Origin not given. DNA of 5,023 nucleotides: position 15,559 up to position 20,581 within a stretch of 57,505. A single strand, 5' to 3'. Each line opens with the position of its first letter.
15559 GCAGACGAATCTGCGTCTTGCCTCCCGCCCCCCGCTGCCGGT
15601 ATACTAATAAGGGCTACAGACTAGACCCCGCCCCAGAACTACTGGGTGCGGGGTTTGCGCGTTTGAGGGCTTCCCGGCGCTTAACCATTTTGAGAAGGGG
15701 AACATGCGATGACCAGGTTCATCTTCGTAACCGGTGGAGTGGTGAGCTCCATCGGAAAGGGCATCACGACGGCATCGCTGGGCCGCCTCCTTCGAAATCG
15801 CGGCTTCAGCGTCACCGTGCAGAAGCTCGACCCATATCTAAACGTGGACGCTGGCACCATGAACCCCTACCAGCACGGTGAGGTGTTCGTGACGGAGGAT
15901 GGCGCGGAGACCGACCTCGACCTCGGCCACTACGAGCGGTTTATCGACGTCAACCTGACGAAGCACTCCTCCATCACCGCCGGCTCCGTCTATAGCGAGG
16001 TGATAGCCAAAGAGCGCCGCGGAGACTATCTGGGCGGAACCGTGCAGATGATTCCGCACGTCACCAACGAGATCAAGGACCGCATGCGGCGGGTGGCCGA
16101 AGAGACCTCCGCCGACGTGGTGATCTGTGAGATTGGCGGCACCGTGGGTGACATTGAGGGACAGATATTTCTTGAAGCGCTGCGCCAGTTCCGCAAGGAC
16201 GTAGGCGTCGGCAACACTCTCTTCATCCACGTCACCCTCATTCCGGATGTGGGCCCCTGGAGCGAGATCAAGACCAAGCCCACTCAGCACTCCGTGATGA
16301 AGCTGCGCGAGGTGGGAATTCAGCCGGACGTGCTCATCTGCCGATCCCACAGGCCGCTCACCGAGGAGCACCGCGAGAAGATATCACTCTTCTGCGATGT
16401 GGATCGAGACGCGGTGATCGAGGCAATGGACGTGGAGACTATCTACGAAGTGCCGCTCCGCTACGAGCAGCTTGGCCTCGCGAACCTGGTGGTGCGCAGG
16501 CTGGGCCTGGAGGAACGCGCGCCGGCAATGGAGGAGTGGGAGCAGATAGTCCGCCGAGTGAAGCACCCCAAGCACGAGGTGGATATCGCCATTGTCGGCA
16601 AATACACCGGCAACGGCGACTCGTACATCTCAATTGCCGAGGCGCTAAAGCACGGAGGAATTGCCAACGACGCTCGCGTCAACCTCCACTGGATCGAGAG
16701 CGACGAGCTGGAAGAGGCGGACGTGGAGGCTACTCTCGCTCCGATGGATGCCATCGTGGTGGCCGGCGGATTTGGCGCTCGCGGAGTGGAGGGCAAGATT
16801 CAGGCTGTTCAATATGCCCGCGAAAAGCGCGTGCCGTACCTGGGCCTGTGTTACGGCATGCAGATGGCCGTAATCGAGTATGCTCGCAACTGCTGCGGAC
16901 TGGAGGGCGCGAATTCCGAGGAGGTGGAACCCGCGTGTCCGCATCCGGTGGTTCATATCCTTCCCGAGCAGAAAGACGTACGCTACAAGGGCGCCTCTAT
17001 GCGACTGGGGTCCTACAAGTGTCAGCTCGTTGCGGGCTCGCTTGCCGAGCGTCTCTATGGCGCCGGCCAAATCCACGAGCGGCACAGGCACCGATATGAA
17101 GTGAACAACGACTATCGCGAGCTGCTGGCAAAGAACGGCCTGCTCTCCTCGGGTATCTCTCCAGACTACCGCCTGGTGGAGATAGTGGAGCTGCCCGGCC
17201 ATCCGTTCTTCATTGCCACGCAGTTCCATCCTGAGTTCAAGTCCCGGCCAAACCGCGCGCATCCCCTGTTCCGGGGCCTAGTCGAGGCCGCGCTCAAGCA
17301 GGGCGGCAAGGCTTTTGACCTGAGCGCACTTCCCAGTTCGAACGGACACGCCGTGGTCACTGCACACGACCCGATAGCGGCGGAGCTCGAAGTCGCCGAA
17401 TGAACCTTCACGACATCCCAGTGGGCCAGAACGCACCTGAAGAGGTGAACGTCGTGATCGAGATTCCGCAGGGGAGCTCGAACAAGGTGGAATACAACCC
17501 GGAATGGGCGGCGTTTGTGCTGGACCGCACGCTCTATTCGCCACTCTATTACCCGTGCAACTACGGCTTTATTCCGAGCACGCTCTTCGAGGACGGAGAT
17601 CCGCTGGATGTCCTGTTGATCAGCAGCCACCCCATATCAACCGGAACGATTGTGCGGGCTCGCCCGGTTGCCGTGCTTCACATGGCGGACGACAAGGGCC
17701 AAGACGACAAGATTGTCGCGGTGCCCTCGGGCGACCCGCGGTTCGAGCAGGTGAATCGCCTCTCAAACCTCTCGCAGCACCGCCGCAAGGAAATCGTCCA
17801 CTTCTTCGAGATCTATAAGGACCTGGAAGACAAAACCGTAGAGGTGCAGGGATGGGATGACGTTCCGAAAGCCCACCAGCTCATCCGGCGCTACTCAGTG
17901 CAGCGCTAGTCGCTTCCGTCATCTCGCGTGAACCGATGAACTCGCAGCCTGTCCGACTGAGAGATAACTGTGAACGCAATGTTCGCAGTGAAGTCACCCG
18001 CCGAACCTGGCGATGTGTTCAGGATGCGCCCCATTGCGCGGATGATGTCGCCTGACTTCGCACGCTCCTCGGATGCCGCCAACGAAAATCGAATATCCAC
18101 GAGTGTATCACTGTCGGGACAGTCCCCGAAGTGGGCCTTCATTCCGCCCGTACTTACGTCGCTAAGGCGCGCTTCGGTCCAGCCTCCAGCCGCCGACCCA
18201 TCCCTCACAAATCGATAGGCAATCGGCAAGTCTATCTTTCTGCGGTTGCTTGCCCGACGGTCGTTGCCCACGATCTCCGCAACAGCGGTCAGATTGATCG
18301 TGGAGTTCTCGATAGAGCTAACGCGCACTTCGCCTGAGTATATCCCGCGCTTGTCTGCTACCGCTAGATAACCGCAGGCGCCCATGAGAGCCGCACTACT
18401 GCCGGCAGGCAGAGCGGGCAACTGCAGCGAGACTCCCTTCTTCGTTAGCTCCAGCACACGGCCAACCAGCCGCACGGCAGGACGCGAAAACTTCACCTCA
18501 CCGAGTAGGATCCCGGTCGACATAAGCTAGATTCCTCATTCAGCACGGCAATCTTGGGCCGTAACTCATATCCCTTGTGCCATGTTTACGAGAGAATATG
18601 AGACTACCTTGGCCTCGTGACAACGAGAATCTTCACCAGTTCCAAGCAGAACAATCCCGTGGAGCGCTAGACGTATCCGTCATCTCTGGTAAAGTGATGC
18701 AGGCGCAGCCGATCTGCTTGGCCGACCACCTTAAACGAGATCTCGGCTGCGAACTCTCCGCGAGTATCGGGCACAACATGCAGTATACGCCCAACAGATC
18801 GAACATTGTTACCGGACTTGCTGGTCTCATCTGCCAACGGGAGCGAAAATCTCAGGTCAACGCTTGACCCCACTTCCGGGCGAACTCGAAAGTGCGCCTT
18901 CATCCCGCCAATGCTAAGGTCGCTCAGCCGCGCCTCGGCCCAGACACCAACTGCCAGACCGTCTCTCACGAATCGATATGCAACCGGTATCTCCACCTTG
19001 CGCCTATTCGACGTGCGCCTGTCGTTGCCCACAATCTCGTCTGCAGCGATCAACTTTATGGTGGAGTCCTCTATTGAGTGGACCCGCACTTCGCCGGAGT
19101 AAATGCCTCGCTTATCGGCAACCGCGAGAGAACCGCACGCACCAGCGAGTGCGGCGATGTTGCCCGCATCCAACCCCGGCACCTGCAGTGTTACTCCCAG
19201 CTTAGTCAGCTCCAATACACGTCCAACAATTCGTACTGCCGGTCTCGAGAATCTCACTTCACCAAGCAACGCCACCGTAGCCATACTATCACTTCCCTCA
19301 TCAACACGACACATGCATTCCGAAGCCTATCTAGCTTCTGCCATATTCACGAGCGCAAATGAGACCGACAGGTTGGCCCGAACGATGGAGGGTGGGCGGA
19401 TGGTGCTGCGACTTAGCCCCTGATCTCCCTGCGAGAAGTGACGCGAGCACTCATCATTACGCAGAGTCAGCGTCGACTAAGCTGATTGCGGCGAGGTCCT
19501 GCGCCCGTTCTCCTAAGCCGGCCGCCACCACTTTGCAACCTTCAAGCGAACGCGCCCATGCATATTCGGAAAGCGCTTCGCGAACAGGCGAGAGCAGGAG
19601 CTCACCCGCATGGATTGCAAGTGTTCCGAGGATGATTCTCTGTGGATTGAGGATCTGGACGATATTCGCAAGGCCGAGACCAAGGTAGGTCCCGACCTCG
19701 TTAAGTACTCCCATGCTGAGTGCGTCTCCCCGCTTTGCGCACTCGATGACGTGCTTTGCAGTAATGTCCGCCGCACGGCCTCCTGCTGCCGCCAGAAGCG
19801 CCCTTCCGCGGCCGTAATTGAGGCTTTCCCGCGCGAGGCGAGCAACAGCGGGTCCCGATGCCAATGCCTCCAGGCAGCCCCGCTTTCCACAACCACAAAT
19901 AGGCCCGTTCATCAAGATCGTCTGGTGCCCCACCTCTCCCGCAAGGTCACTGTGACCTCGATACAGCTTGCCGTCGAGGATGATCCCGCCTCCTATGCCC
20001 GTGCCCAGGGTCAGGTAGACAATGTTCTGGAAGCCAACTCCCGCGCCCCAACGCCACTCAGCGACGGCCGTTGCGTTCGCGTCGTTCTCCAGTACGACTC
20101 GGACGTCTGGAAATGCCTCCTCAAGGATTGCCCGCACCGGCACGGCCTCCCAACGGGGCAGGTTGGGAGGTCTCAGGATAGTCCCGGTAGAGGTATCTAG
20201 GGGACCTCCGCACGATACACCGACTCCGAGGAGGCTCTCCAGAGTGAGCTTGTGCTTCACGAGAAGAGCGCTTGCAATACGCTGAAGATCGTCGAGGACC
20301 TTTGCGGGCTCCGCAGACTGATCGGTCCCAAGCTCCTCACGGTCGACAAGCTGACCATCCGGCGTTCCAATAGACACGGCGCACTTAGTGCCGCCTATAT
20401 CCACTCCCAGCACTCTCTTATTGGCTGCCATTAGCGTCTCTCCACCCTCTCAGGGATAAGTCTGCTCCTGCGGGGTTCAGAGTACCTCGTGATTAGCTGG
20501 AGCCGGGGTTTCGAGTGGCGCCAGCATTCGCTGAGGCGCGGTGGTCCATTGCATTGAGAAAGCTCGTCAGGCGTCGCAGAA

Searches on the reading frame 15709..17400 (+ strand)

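Call 51: search_protein_families(library=pfam, proteins=[window:15709-17400:+], max_evalue=0.001)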
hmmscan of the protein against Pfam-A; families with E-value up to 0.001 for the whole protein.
window:15709-17400:+ (564 aa): 4 families
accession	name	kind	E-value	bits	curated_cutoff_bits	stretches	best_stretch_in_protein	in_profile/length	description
PF06418.20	CTP_synth_N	-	4.7e-126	420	26.1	1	3-267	1-265/265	CTP synthase N-terminus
PF00117.34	GATase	-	4.6e-37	128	22.8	1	304-526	4-189/190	Glutamine amidotransferase class-I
PF07722.19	Peptidase_C26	-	3e-06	27.6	20.5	1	365-509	96-219/219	Peptidase C26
PF01656.29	CbiA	-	0.00051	20.4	25.4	0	13-145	8-54/125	CobQ/CobB/MinD/ParA nucleotide binding domain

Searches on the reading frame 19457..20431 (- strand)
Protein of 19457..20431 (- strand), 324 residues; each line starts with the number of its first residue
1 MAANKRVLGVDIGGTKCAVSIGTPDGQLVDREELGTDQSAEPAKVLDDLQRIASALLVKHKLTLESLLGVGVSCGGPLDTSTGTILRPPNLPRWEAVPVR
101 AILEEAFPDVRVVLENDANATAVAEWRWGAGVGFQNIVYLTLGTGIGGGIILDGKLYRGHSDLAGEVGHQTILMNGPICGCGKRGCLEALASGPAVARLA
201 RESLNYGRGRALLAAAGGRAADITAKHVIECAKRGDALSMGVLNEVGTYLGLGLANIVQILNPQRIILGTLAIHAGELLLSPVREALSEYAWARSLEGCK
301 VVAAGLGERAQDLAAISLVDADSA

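Call 51: search_protein_families(library=pfam, proteins=[window:19457-20431:-], max_evalue=0.001)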
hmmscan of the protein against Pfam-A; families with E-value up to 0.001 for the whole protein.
window:19457-20431:- (324 aa): 2 families
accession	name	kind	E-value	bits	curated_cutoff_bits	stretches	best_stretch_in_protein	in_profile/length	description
PF00480.26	ROK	-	2.9e-62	211.3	22.9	1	8-319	2-291/294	ROK family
PF01869.26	BcrAD_BadFG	-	0.00026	21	31.5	0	8-70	1-65/271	BadF/BadG/BcrA/BcrD ATPase family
